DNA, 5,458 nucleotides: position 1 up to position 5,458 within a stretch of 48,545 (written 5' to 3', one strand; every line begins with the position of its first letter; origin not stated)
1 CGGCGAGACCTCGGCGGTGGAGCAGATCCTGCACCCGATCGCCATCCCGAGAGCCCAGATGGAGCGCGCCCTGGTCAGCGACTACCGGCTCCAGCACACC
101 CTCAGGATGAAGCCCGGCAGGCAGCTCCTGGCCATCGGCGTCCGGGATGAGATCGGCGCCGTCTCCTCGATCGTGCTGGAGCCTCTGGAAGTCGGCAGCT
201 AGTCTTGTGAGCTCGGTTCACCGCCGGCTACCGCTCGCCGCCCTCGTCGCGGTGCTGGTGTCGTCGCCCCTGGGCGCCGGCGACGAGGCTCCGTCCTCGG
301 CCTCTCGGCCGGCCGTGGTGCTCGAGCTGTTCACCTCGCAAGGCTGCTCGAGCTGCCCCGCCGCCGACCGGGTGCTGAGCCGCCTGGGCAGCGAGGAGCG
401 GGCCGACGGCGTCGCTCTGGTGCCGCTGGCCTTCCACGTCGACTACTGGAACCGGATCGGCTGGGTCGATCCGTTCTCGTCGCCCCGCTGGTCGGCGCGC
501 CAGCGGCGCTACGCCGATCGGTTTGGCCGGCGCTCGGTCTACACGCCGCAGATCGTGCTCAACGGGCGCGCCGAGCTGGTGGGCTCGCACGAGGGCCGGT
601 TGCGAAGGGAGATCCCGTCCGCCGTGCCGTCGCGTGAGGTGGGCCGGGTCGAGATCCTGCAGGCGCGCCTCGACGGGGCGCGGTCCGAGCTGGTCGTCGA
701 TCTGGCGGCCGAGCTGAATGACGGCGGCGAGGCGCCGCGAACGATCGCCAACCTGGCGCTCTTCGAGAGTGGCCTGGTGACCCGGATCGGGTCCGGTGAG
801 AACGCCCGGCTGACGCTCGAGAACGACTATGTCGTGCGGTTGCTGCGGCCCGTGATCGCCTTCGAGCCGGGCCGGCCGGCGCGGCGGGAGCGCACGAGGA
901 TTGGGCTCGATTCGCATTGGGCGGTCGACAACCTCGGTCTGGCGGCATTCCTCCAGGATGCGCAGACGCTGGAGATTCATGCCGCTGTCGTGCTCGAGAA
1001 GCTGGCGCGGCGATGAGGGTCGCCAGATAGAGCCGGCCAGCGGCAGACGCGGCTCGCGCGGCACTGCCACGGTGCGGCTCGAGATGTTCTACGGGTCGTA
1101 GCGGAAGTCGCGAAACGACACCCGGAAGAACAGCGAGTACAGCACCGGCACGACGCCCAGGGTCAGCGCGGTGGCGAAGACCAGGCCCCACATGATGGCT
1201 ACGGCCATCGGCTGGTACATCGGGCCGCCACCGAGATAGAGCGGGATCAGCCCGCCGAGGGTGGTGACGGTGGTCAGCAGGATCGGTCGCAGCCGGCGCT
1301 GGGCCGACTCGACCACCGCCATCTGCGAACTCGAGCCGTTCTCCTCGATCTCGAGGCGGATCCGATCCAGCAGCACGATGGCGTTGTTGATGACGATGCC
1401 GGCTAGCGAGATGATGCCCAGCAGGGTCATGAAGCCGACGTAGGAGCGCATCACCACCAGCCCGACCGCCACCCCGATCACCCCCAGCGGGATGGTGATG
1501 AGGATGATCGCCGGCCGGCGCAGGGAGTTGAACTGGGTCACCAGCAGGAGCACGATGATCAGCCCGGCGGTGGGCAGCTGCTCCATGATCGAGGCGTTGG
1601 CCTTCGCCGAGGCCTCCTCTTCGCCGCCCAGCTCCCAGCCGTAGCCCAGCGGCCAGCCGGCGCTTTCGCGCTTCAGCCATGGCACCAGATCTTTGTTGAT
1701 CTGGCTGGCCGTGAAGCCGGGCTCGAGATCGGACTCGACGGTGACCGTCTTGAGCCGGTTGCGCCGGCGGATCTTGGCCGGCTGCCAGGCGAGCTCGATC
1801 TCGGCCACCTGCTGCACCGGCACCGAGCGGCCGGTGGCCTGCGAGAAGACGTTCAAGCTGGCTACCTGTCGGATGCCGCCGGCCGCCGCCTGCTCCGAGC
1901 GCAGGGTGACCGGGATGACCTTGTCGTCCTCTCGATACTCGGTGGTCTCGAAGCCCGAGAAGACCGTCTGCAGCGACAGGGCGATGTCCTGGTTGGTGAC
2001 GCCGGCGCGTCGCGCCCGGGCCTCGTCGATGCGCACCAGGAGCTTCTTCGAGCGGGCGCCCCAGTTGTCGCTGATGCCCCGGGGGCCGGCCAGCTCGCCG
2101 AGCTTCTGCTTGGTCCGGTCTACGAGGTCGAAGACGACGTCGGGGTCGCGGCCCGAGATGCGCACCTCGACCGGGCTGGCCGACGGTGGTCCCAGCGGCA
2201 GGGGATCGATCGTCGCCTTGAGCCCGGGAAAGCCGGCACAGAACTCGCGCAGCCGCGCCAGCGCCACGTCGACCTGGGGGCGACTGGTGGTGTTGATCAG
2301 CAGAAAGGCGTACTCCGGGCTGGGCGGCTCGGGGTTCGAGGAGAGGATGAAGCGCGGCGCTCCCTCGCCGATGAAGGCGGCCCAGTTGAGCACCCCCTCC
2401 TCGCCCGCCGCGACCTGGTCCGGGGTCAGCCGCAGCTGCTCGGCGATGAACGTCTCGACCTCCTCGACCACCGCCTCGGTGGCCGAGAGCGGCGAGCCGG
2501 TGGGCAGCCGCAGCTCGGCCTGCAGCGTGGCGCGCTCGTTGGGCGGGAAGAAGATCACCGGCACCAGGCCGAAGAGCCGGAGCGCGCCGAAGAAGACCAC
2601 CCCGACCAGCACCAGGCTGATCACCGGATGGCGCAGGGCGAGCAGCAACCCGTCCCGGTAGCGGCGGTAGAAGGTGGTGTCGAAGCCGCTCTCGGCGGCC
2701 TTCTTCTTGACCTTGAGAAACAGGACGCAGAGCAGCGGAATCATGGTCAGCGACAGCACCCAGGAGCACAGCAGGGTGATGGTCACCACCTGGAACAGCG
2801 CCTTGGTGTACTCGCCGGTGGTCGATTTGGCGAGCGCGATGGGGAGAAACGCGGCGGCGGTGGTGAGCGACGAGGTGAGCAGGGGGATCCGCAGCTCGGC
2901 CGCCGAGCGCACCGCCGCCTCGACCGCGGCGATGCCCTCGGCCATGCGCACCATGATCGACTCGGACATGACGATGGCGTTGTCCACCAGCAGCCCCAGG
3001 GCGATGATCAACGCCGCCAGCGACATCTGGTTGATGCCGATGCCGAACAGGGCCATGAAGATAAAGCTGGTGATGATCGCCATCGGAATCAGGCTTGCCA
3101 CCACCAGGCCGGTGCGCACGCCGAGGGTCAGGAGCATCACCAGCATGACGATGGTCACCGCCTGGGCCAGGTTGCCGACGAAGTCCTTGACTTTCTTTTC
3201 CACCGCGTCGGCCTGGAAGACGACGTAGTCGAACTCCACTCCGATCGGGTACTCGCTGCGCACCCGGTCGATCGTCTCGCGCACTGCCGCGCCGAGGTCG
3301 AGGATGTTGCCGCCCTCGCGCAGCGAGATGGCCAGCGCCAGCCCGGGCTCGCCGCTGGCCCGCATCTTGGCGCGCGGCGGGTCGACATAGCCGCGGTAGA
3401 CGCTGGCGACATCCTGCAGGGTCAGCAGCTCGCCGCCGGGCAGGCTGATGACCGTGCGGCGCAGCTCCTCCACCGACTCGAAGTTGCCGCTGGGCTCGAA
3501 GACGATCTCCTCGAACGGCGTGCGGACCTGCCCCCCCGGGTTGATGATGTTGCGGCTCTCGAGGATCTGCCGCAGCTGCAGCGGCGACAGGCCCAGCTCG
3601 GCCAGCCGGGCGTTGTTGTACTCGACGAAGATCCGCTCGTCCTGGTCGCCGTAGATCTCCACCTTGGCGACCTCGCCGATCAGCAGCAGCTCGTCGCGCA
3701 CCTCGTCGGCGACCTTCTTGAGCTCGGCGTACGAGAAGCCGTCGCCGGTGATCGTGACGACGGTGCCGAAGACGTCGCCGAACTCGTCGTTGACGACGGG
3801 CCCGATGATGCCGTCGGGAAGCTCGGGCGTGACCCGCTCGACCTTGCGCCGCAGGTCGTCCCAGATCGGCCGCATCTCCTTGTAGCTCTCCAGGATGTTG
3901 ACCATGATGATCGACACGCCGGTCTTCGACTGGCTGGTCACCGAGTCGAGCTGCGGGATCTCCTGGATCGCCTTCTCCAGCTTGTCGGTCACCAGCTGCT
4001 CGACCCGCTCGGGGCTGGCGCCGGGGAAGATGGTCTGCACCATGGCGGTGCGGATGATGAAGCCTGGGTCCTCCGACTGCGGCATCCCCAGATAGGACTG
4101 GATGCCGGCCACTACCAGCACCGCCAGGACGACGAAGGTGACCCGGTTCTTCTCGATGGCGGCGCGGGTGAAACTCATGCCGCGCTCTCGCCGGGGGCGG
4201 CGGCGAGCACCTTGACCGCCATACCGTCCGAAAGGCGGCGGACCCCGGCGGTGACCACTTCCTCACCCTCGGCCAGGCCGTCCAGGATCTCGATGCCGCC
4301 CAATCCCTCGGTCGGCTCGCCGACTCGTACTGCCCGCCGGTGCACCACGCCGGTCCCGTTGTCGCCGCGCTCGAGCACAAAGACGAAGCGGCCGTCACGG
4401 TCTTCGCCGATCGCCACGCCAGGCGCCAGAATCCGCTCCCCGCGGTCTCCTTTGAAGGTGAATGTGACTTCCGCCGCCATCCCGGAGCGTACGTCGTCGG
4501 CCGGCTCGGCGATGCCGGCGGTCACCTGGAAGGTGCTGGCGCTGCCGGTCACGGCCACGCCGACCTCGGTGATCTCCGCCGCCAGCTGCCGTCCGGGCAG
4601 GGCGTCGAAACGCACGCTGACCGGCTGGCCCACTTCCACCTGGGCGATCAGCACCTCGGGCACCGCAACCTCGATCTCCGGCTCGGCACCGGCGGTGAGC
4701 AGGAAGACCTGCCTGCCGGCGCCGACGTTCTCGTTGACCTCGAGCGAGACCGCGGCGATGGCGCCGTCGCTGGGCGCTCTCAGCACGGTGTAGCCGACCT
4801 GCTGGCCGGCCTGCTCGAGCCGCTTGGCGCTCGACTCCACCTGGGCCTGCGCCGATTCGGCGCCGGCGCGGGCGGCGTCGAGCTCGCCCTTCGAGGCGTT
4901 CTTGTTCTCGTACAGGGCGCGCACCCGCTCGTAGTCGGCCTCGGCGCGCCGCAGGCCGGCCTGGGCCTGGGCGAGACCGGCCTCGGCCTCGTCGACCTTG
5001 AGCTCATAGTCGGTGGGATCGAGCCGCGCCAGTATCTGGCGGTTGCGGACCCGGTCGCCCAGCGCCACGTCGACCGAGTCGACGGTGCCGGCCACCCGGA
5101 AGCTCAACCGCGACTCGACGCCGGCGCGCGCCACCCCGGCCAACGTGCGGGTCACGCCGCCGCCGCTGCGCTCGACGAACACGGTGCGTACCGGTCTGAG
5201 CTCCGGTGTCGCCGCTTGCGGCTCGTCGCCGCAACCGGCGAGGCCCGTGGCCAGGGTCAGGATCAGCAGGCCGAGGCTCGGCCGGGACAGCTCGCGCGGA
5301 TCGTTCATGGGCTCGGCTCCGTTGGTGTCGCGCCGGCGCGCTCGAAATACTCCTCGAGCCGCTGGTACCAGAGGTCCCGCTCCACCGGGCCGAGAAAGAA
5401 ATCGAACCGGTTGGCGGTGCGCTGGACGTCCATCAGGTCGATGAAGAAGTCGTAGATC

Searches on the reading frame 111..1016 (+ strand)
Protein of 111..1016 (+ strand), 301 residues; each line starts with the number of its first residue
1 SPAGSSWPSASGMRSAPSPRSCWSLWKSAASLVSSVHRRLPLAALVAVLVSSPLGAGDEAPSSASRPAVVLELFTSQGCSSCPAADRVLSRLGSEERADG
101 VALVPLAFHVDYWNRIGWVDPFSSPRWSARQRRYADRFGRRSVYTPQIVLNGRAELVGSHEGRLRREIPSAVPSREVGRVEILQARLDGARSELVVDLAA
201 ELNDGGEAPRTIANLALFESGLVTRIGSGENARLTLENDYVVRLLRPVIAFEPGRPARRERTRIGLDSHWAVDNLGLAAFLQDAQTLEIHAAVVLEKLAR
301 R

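Call 37: search_protein_families(library=pfam, proteins=[window:111-1016:+], max_evalue=0.001)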
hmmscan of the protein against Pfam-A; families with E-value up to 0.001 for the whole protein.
window:111-1016:+ (301 aa): 1 family
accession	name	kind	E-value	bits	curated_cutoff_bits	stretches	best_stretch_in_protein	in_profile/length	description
PF06764.17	DUF1223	-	4.3e-52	177.5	30.7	1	70-282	1-202/202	Protein of unknown function (DUF1223)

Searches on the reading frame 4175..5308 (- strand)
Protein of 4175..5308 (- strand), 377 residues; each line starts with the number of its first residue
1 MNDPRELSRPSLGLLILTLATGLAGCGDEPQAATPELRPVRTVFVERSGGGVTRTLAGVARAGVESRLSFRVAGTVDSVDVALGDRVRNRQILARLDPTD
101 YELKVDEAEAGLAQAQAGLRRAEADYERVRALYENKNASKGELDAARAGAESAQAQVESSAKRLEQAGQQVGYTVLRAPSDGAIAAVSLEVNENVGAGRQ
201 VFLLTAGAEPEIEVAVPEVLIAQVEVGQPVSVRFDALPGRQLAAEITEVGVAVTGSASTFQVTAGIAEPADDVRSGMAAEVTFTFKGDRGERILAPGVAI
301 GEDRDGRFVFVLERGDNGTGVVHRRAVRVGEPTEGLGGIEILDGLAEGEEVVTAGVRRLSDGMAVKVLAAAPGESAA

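Call 43: search_protein_families(library=pfam, proteins=[window:4175-5308:-], max_evalue=0.001)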
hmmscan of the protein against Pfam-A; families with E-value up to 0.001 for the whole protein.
window:4175-5308:- (377 aa): 2 families
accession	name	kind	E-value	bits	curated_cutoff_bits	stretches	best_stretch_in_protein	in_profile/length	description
PF13437.12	HlyD_3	-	1.8e-14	54.8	22.2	1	175-275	1-105/106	HlyD family secretion protein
PF16576.10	HlyD_D23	-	2.8e-14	53.4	30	1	67-279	21-214/214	Barrel-sandwich domain of CusB or HlyD membrane-fusion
